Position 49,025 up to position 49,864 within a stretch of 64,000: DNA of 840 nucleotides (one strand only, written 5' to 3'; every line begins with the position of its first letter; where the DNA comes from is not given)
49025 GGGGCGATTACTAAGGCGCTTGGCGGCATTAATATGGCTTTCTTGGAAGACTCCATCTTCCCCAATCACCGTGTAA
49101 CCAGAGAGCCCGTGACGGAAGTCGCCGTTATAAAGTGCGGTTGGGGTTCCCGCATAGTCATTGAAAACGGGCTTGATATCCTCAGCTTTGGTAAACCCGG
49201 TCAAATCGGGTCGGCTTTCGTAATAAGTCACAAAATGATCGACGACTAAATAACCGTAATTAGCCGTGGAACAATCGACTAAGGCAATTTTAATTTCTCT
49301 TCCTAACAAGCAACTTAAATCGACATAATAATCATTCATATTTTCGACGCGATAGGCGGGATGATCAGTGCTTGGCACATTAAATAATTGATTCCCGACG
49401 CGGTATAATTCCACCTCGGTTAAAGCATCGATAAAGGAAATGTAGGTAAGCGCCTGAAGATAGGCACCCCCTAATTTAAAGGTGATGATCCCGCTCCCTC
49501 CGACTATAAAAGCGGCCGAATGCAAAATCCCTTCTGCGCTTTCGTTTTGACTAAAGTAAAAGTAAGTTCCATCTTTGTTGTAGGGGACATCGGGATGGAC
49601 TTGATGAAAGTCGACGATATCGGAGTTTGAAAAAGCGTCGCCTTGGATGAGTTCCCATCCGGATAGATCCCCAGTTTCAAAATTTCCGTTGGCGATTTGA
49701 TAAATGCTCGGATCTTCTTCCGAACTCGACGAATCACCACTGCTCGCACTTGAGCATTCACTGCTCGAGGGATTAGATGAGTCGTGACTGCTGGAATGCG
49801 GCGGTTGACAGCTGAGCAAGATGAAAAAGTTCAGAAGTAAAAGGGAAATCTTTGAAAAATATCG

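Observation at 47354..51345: A repeated β-sandwich domain family of about 160 aa, CBM4_9-like with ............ and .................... motifs, present in six copies across three proteins.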

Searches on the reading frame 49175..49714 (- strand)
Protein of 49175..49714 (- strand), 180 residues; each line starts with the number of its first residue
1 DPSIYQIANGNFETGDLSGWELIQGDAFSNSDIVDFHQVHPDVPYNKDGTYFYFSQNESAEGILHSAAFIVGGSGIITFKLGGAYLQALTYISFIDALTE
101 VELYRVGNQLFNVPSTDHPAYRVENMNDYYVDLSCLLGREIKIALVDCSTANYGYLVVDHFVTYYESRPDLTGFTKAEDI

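Call 9: search_solved_structures(query=A2, max_evalue=10, show_alignments=3)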
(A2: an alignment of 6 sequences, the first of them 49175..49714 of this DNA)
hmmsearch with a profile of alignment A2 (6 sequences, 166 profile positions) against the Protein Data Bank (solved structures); distinct sequences matched with E-value up to 10: 4.
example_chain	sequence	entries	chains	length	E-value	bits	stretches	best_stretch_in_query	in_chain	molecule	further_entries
8g2z_0N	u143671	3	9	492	0.32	14.2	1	86-142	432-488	CFAP161A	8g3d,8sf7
8xmz_A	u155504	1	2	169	0.36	14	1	4-20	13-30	T9SS C-terminal target domain-containing protein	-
3t7r_A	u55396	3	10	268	1.1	12.5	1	5-73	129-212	Putative methyltransferase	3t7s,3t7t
3e7p_A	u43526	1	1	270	1.1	12.4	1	5-73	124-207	Putative methyltransferase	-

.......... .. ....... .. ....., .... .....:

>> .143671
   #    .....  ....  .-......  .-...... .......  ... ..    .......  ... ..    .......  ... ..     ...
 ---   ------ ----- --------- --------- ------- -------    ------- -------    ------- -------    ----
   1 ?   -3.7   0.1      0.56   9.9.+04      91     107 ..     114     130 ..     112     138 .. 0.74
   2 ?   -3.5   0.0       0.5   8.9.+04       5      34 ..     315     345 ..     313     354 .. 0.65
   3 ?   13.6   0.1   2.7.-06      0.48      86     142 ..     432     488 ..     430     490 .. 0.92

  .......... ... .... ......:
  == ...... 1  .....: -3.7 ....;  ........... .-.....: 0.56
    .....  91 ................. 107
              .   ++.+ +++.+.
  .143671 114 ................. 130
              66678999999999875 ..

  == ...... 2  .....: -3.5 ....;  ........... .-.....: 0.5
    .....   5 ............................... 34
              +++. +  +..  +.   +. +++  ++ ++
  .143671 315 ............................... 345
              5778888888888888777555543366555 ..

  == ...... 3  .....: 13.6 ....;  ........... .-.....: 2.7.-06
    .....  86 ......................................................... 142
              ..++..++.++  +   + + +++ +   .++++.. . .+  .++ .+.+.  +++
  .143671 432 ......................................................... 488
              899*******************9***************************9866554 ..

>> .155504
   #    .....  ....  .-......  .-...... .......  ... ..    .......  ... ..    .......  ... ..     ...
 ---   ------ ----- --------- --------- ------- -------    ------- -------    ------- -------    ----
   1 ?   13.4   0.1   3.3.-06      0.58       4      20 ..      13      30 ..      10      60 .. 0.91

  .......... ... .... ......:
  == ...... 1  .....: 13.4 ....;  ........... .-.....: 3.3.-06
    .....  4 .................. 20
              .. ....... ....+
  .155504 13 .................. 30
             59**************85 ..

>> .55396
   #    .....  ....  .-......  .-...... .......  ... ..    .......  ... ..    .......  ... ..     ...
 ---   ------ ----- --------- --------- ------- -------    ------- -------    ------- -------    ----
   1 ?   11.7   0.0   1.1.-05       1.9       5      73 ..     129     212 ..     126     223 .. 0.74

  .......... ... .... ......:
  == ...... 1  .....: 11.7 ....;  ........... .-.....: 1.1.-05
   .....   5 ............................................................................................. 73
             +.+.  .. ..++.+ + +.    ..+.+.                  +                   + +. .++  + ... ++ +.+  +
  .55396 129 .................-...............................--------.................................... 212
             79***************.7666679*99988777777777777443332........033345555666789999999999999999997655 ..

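Call 10: find_homologous_proteins(query=A2, max_evalue=0.001)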
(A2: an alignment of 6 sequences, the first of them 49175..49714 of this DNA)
Query A2 (6 sequences) (180 aa, profile of the alignment): 14 proteins with E <= 0.001 among 1751 candidates.
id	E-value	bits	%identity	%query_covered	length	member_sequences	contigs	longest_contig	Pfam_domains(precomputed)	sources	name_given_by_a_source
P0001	7.2e-54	200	45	100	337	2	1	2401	-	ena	-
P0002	2.8e-42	162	42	93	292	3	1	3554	-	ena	-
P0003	1.0e-36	144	27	63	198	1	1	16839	-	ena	-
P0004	3.3e-36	143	48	100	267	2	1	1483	-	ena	-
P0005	3.9e-32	129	23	88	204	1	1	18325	-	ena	-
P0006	1.2e-31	128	47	100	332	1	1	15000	-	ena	-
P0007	4.5e-29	120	26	25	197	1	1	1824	-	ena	-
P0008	7.5e-29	119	40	99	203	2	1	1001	-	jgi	jgi:hypothetical protein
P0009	1.7e-27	114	36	98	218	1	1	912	-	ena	-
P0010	1.3e-24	105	25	42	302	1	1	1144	-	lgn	-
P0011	1.7e-24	105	23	55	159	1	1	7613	-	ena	-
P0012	1.6e-21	95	40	83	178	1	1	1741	-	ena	-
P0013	1.8e-18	85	-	-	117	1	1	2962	-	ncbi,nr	ncbi:MAG: hypothetical protein PHT03_08850, partial [Bacilli bacterium]|nr:hypothetical protein [Bac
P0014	2.1e-8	52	-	-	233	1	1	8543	-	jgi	jgi:hypothetical protein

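Call 14: search_protein_representatives(alignment_id=A2)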
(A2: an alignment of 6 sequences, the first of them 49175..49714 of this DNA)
Query: 6 sequences, 166 profile positions. Proteins with E-value up to 0.001 (for the whole library): 1047; up to 1e-10: 465; up to 1e-30: 250. The best 150 are listed.
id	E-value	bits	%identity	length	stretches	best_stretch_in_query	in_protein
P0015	2.3e-202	681.6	-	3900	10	2-161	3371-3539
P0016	1.3e-186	630.4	-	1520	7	2-161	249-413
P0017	2.2e-186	629.6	-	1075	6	2-162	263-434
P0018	2.4e-137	470.0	-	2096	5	4-161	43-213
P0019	9.0e-133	455.2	-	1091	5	2-159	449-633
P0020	3.0e-132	453.5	-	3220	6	2-161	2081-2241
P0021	2.3e-126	434.4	-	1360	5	3-162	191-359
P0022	1.2e-125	432.0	-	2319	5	4-161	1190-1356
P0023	1.4e-121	418.8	-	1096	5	2-158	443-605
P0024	3.0e-120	414.5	-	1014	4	2-162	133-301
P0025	1.5e-107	373.1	-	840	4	2-161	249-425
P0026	5.8e-103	358.2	-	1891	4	2-162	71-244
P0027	6.5e-103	358.1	-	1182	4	7-162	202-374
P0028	1.1e-102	357.3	-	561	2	1-162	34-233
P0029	2.0e-101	353.2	-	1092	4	2-158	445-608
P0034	7.1e-96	335.2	-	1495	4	2-161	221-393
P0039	1.4e-90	318.0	-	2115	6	3-161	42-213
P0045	2.0e-87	307.7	-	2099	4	3-162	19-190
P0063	1.8e-79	281.8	-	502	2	3-161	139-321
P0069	8.1e-77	273.2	-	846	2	2-164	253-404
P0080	2.4e-72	258.6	-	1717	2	1-165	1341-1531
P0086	7.0e-71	253.9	-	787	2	3-158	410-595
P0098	9.9e-69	246.9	-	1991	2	4-161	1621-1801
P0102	4.7e-68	244.7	-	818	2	2-161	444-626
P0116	1.1e-66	240.2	-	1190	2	2-163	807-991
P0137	1.9e-62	226.4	-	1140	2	2-161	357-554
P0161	1.0e-56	207.8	-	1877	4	5-153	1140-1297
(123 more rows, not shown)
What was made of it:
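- Tried and rejected: The exhaustive profile search (call 14) was needed to see the family.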

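Call 21: search_protein_families(library=pfam, alignment_id=A3, max_evalue=0.001)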
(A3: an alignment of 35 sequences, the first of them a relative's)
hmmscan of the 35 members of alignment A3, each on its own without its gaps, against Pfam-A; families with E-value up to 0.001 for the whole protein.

A. member 1, P0015 (3900 aa): 3 families
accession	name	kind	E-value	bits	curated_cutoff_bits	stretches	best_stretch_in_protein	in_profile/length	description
PF07554.19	FIVAR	-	2.4e-15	57.4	29.2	1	41-102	1-70/71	FIVAR domain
PF13783.11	DUF4177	-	3.7e-09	37.1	25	0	647-665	24-42/65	Domain of unknown function (DUF4177)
PF13230.11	GATase_4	-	1.9e-07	30.7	23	0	2455-2499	18-62/272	Glutamine amidotransferases class-II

B. families by the number of members that match (of 35 scanned): 22 families
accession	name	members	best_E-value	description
PF02018.23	CBM_4_9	12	6.9e-08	Carbohydrate binding domain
PF07554.19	FIVAR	7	3.2e-16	FIVAR domain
PF00251.26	Glyco_hydro_32N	5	8.8e-152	Glycosyl hydrolases family 32 N-terminal domain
PF08244.19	Glyco_hydro_32C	5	3.2e-75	Glycosyl hydrolases family 32 C terminal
PF13385.13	Laminin_G_3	5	1.8e-26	Concanavalin A-like lectin/glucanases superfamily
PF02368.24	Big_2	4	1.8e-08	Bacterial Ig-like domain (group 2)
PF00395.25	SLH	3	3.7e-36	S-layer homology domain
PF00354.24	Pentaxin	3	6.2e-07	Pentaxin family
PF00932.25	LTD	3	2.4e-06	Lamin Tail Domain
PF16403.11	Bact_surface_Ig-like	2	2.1e-17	Bacterial surface protein, Ig-like domain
PF18981.6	InlK_D3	2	2.9e-05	Internalin K domain (D3/D4)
PF02210.31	Laminin_G_2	2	0.00036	Laminin G domain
PF20578.4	aBig_2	1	9.8e-22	Atrophied bacterial Ig domain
PF13783.11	DUF4177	1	3.7e-09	Domain of unknown function (DUF4177)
PF13230.11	GATase_4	1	1.9e-07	Glutamine amidotransferases class-II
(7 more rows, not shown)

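Call 22: search_protein_families(library=pfam, alignment_id=A4, max_evalue=0.001)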
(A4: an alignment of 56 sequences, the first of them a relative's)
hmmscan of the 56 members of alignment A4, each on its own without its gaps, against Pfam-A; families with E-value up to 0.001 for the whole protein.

A. member 1, P0050 (890 aa): 1 family
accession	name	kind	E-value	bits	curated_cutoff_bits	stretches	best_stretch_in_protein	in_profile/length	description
PF22725.1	GFO_IDH_MocA_C3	-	9.1e-06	26.1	27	0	571-606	23-60/124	GFO/IDH/MocA C-terminal domain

B. families by the number of members that match (of 56 scanned): 20 families
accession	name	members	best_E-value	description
PF03442.20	CBM_X2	6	4.7e-46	Carbohydrate binding domain X2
PF02018.23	CBM_4_9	5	5.8e-06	Carbohydrate binding domain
PF06824.17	Glyco_hydro_125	3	4.8e-124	Metal-independent alpha-mannosidase (GH125)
PF17892.7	Cadherin_5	2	2.1e-18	Cadherin-like domain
PF17963.7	Big_9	2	8.4e-11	Bacterial Ig domain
PF09479.16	Flg_new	2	1e-06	Listeria-Bacteroides repeat domain (List_Bact_rpt)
PF07554.19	FIVAR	2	9.2e-06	FIVAR domain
PF18981.6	InlK_D3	2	7.8e-05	Internalin K domain (D3/D4)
PF07550.17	Shr-like_HID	1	6.3e-09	Heme-binding protein Shr-like, Hb-interacting domain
PF18998.6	Flg_new_2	1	2.5e-08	Divergent InlB B-repeat domain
PF14116.11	YyzF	1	8.6e-07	YyzF-like protein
PF25083.1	GIPC1_GH1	1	3.7e-06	GIPC1-3 GH1 domain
PF22725.1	GFO_IDH_MocA_C3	1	9.1e-06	GFO/IDH/MocA C-terminal domain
PF00932.25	LTD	1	1e-05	Lamin Tail Domain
PF22359.2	Big-like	1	6.9e-05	Bacterial Ig-like domain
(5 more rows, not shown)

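Call 26: find_homologous_proteins(query=A5, max_evalue=0.00001)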
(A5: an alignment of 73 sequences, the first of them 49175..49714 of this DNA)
Query A5 (73 sequences) (180 aa, profile of the alignment): 9 proteins with E <= 0.00001 among 3039 candidates.
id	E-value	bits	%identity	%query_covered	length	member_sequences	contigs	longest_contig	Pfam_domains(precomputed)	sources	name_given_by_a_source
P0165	3.8e-47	178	32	70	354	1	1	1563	-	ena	-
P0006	1.9e-46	176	47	100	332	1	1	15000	-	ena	-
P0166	2.7e-45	172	33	60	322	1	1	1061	-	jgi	jgi:hypothetical protein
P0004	1.1e-41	160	48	100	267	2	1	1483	-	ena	-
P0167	8.6e-22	96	25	89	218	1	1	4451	-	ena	-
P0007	3.1e-17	81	26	25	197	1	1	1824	-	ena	-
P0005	7.1e-17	80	23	88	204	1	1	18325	-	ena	-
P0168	8.3e-10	57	-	-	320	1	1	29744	PF16655.13,PF16656.12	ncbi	-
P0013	5.0e-9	54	-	-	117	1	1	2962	-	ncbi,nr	ncbi:MAG: hypothetical protein PHT03_08850, partial [Bacilli bacterium]|nr:hypothetical protein [Bac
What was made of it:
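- Tried and rejected: The word-indexed homology search with the six-copy alignment and with a 73-copy alignment returned only 14 and 9 hits, all unnamed fragments (calls 10, 26).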

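Call 27: search_solved_structures(query=A5, max_evalue=10, show_alignments=2)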
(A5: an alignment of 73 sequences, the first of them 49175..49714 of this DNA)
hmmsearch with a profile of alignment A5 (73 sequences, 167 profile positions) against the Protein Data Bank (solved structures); distinct sequences matched with E-value up to 10: 21.
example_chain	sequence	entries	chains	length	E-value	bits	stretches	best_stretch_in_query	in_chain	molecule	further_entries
8xmz_A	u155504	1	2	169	0.00055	23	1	3-37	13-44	T9SS C-terminal target domain-containing protein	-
2xom_A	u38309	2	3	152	0.005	19.9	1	3-62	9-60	ARABINOGALACTAN ENDO-1,4-BETA-GALACTOSIDASE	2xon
2il1_A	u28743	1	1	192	0.091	15.8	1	99-151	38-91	Rab12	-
1e3x_A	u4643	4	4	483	0.16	15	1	44-120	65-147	ALPHA-AMYLASE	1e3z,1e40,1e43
8vh4_B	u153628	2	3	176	0.22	14.6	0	99-146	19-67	Ras-related protein Rab-12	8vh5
7btc_A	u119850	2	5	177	0.34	14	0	99-149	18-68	GTP-binding protein Rheb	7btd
4o2l_A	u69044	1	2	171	0.34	13.9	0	99-149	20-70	GTP-binding protein Rheb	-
4o25_A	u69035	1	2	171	0.37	13.8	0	99-149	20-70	GTP-binding protein Rheb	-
5yxh_A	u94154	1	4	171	0.4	13.7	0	99-149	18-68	GTP-binding protein Rheb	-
6bsx_A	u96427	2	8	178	0.42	13.7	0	99-149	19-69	GTP-binding protein Rheb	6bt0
1xtq_A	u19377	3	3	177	0.42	13.6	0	99-149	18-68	GTP-binding protein Rheb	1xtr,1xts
3sea_A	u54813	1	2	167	0.43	13.6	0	100-149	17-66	GTP-binding protein Rheb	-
6bcu_S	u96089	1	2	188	0.43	13.6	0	99-149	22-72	GTP-binding protein Rheb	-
3t5g_A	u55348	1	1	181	0.44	13.6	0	99-149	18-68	GTP-binding protein Rheb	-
9ed4_L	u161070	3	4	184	0.45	13.6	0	99-149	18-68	GTP-binding protein Rheb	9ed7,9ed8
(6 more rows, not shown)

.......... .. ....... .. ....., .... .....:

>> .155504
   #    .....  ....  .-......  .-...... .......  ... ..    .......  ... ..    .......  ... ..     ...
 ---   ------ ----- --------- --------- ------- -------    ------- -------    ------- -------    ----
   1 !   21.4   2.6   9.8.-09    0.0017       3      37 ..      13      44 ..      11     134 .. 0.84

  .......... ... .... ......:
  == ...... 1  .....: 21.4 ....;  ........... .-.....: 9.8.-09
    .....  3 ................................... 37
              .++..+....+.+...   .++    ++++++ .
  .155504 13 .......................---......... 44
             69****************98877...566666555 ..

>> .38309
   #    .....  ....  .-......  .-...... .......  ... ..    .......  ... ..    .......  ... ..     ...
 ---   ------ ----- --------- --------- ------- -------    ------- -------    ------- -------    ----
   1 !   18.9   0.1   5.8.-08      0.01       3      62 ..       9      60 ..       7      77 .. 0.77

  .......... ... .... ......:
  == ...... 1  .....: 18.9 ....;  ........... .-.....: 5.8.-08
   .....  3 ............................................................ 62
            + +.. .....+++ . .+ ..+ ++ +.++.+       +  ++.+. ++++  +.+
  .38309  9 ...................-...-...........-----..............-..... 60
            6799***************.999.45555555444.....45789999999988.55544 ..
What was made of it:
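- The PDB profile hits are limited to the first β-strand (calls 9, 27).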

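Call 36: predict_structure(alignment_id=A6)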
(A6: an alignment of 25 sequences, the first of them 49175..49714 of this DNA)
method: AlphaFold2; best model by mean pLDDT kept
length: 180 residues; sequences in the alignment: 25
mean_pLDDT: 89.1   pTM: 0.87
mean pLDDT of the five models: 89.1, 86.0, 85.8, 85.4, 84.9
residues with pLDDT >= 90: 109; 70-90: 59; 50-70: 12; < 50: 0
segments of 3 or more residues with pLDDT < 50: none
pLDDT, mean of each block of 10 residues (from residue 1): 90 88 86 71 77 86 96 98 89 98 95 78 80 98 95 86 98 95
secondary structure, 60 per line:
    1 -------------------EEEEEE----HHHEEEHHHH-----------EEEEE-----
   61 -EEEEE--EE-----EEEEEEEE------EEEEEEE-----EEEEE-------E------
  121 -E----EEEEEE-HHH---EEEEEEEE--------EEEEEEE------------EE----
elements in order: E20-25 E33-35 H36-39 E51-55 E62-66 E76-83 E90-96 E102-106 E127-132 E140-147 E156-162
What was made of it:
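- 49196..49708 (-): Copy A of the GH125 protein (residues 59-229), a canonical CBM38-type module. AF2 pLDDT 89.1, all-β jelly roll (call 36).
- On CAZy CBM38: AF2 jelly-roll with pLDDT 89 (call 36).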

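Call 39: fold_search(model_id=the predicted structure, library=pdb)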
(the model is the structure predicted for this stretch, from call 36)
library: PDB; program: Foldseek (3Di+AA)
matches with E <= 10: 1145; with E <= 0.001: 20
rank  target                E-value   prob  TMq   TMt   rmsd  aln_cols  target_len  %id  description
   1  5l73_B                1.7e-05  1.00  0.57  0.58   5.1       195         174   12  MAM domain of human neuropilin-1 (released 2016-10-26)
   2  2c9a_A                6.5e-05  1.00  0.46  0.35   6.3       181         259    9  Crystal structure of the MAM-Ig module of receptor protein tyrosine phosphatase mu (released 2006-01-19)
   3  8yt7                  1.3e-04  1.00  0.45  0.44  10.8       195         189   14  Crystal structure of the MAM domain of Spodoptera frugiperda Scavenger Receptor-C (released 2025-04-02)
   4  8xmz_A                2.4e-04  1.00  0.51  0.64   4.2       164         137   15  Crystal structure of a novel porphyran-binding carbohydrate binding module (released 2024-01-17)
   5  7lyu_A                3.4e-04  1.00  0.41  0.22  10.7       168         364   11  Reelin repeat 8 (released 2022-06-15)
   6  2v5y                  3.6e-04  1.00  0.46  0.18   5.7       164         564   10  Crystal structure of the receptor protein tyrosine phosphatase mu ectodomain (released 2007-09-11)
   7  7lyu_B                3.6e-04  1.00  0.40  0.22  11.7       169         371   11  Reelin repeat 8 (released 2022-06-15)
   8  6nkp_B                5.2e-04  1.00  0.42  0.42   6.9       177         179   12  EphA2 LBD in complex with bA-WLA-YSKbio peptide (released 2019-05-01)
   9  2y64_A                5.8e-04  1.00  0.46  0.49   6.3       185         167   14  Xylopentaose binding mutated (X-2 L110F) CBM4-2 Carbohydrate Binding Module from a Thermostable Rhodothermus marinus X (released 2012-03-07)
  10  5b4x_A                6.2e-04  1.00  0.49  0.15   9.1       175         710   10  Crystal structure of the ApoER2 ectodomain in complex with the Reelin R56 fragment (released 2017-04-26)
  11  3m1h_B                6.2e-04  1.00  0.42  0.43   7.2       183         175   15  Crystal Structure Analysis of the K3 Cleaved Adhesin Domain of Lys-gingipain (Kgp) from Porphyromonas gingivalis w83 (released 2011-03-23)
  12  8zqf                  6.6e-04  1.00  0.49  0.46   5.4       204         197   11  Crystal structure of a novel alginate-binding carbohydrate binding module (released 2024-06-12)
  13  8zi4_A                7.4e-04  1.00  0.49  0.18   7.1       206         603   14  Cryo-EM structure of wtEP-trypsinogen (released 2025-05-21)
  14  1k42_MODEL_1_A        7.9e-04  1.00  0.52  0.55   6.0       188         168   14  The Solution Structure of the CBM4-2 Carbohydrate Binding Module from a Thermostable Rhodothermus marinus Xyla (released 2002-05-29)
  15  7bvh_A                7.9e-04  1.00  0.42  0.10   6.6       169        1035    9  Crystal structure of arabinosyltransferase EmbC2-AcpM2 complex from Mycobacterium smegmatis complexed with di-arabinos (released 2020-04-29)
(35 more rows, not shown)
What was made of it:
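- Closest known: Pfam PF02018 CBM_4_9 / CBM4-2 of Rhodothermus marinus xylanase. Same: Foldseek E 6e-4 to 8e-4, TM 0.46-0.52 (call 39).
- Closest known: MAM domains. Same: Best structural neighbours of the copy-A model (E 1.7e-5, TM 0.57; call 39).
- Fold: AF2 pLDDT 89.1 and pTM 0.87, a jelly roll (call 36), with CBM4-2 and porphyran- and alginate-binding CBMs among the Foldseek hits (call 39). The closest solved structures are MAM domains, which mediate protein-protein adhesion (call 39). The best Foldseek hits are MAM domains of neuropilin-1 and RPTPµ (E 1.7e-5, TM 0.57; call 39). The structural matches to MAM are remote (12% identity, TM 0.57), and CBMs score nearly as well (call 39). CBM4-2 is among the fold neighbours (call 39).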

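Call 47: search_protein_families(library=pfam, alignment_id=A5, max_evalue=0.01)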
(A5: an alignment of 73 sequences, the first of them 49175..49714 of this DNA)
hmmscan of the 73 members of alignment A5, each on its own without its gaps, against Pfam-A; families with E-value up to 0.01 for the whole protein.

A. member 1, window:49175-49714:- (180 aa): 0 families

B. families by the number of members that match (of 73 scanned): 4 families
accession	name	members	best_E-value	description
PF02018.23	CBM_4_9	4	0.00059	Carbohydrate binding domain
PF22825.2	HpiC1-like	1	0.00013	HpiC1 cyclase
PF13157.11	Enas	1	0.0033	Endospore appendages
PF22237.3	SO2946-like_C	1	0.0064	SO2946-like, C-terminal domain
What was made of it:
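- On Pfam PF02018 CBM_4_9: Only 4 of 73 family copies hit, with best E 5.9e-4 (call 47).
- Weak PF02018 hits occur in some relatives (calls 21, 22, 47). The PF02018 hits are below threshold and cover only 4 of 73 copies (call 47).
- Tried and rejected: Membership in CBM4_9 (PF02018) was considered and rejected (call 47).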

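Call 48: search_protein_families(library=pfam, proteins=[P0098, P0137, P0080, P0116, P0086, P0102, P0018], max_evalue=0.001)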
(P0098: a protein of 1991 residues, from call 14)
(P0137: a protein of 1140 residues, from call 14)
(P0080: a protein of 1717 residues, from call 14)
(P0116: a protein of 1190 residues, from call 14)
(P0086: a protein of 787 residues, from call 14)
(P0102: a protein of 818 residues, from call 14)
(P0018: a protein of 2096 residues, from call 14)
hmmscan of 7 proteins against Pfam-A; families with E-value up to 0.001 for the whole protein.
P0098 (1991 aa): 3 families
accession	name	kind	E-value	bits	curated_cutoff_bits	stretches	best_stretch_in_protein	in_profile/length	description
PF03442.20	CBM_X2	-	2e-45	153.2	28.9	5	1531-1602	3-73/83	Carbohydrate binding domain X2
PF17892.7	Cadherin_5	-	2.1e-18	66.4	26.5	2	245-293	47-95/98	Cadherin-like domain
PF17963.7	Big_9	-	8.4e-11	43.1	23.6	2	205-293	1-88/89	Bacterial Ig domain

P0137 (1140 aa): 3 families
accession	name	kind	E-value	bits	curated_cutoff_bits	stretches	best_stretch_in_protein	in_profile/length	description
PF00149.33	Metallophos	-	4.3e-16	60.3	21.5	1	868-1058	2-191/191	Calcineurin-like phosphoesterase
PF16656.11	Pur_ac_phosph_N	-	9e-07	29.8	30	1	764-857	8-91/93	Purple acid Phosphatase, N-terminal domain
PF09479.16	Flg_new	-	6.2e-05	23.5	27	0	127-163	6-41/65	Listeria-Bacteroides repeat domain (List_Bact_rpt)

P0080 (1717 aa): 4 families
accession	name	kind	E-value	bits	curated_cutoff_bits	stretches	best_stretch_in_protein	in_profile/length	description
PF03442.20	CBM_X2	-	4.7e-46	155.2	28.9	6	1172-1239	12-83/83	Carbohydrate binding domain X2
PF07550.17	Shr-like_HID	-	6.3e-09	36.6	22.3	0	1098-1149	27-77/82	Heme-binding protein Shr-like, Hb-interacting domain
PF17892.7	Cadherin_5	-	4.6e-08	33.2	26.5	1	221-292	25-95/98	Cadherin-like domain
PF17963.7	Big_9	-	4.9e-08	34.2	23.6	1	201-293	1-89/89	Bacterial Ig domain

P0116 (1190 aa): 3 families
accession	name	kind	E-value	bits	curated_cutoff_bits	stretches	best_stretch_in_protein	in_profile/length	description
PF03442.20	CBM_X2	-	6.7e-25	87.4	28.9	2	354-419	15-82/83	Carbohydrate binding domain X2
PF17892.7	Cadherin_5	-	2.6e-11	43.6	26.5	2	468-514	49-95/98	Cadherin-like domain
PF17963.7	Big_9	-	1.6e-07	32.5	23.6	2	423-510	1-84/89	Bacterial Ig domain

P0086 (787 aa): 0 families

P0102 (818 aa): 3 families
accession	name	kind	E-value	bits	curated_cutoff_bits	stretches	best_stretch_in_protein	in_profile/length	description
PF18998.6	Flg_new_2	-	2.5e-08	34.2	23.6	1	191-245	14-69/73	Divergent InlB B-repeat domain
PF03442.20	CBM_X2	-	2.1e-07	31.3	28.9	1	360-415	5-62/83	Carbohydrate binding domain X2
PF09479.16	Flg_new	-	1.2e-05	25.8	27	0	40-79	5-41/65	Listeria-Bacteroides repeat domain (List_Bact_rpt)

P0018 (2096 aa): 6 families
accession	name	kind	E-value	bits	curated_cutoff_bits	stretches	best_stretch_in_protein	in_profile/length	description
PF00251.26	Glyco_hydro_32N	-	8e-62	210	22.1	1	1004-1324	1-303/307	Glycosyl hydrolases family 32 N-terminal domain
PF00395.25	SLH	-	3.7e-36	123.3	20.8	3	1972-2012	4-44/44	S-layer homology domain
PF08244.19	Glyco_hydro_32C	-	7.3e-32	111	21.9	1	1331-1484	1-158/158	Glycosyl hydrolases family 32 C terminal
PF13385.13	Laminin_G_3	-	1.8e-26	93.5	27.6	1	797-966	2-150/151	Concanavalin A-like lectin/glucanases superfamily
PF00354.24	Pentaxin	-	4.6e-06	26.9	25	1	882-991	81-186/194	Pentaxin family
PF16346.12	GH32_BT1760-like_C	-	0.00058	20.3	31.4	0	1430-1481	126-175/176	GH32, BT1760-like, C-terminal domain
